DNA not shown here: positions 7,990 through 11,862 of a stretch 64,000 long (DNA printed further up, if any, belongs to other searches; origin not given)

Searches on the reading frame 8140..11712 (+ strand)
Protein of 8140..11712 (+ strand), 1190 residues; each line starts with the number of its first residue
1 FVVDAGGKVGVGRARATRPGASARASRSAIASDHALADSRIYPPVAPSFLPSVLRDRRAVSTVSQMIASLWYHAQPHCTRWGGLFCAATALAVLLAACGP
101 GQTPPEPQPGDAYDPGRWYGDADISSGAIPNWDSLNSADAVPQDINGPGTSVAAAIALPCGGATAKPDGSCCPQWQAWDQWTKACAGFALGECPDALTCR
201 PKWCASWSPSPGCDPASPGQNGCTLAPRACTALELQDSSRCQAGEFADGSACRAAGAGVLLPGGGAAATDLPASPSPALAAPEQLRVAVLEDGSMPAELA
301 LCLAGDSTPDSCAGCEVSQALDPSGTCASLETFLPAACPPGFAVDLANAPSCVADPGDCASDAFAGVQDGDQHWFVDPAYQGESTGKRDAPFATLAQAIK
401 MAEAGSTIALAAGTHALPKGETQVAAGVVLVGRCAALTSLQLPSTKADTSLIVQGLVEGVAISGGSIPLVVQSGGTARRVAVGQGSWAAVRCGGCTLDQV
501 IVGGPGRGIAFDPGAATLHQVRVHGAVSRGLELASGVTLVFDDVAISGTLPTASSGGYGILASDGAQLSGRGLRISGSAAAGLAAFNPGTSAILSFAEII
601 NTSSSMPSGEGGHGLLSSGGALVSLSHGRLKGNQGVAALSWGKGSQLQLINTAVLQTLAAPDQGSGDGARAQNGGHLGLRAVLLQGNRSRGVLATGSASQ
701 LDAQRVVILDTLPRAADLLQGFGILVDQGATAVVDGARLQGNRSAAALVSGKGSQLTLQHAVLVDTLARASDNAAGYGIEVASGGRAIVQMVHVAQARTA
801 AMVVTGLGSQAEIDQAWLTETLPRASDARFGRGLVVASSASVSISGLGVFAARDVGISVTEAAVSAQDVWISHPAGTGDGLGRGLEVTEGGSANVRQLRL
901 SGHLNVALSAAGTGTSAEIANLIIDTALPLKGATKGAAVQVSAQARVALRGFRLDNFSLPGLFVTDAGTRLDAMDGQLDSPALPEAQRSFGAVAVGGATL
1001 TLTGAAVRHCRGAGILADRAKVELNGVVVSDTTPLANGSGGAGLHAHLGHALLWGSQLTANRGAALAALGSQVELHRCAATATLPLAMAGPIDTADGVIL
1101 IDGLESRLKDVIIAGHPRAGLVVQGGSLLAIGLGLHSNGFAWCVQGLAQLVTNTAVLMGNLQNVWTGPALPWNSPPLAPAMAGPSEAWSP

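Call 34: search_protein_families(library=pfam, max_evalue=0.0001, proteins=[window:8140-11712:+])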
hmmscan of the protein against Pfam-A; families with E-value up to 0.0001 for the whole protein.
window:8140-11712:+ (1190 aa): 2 families
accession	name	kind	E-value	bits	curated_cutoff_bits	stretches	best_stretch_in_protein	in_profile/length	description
PF13229.12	Beta_helix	-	2e-09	37.7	25.9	0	508-602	2-90/158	Right handed beta helix region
PF07602.17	DUF1565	-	5.8e-05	23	20.3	0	383-432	6-58/257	Protein of unknown function (DUF1565)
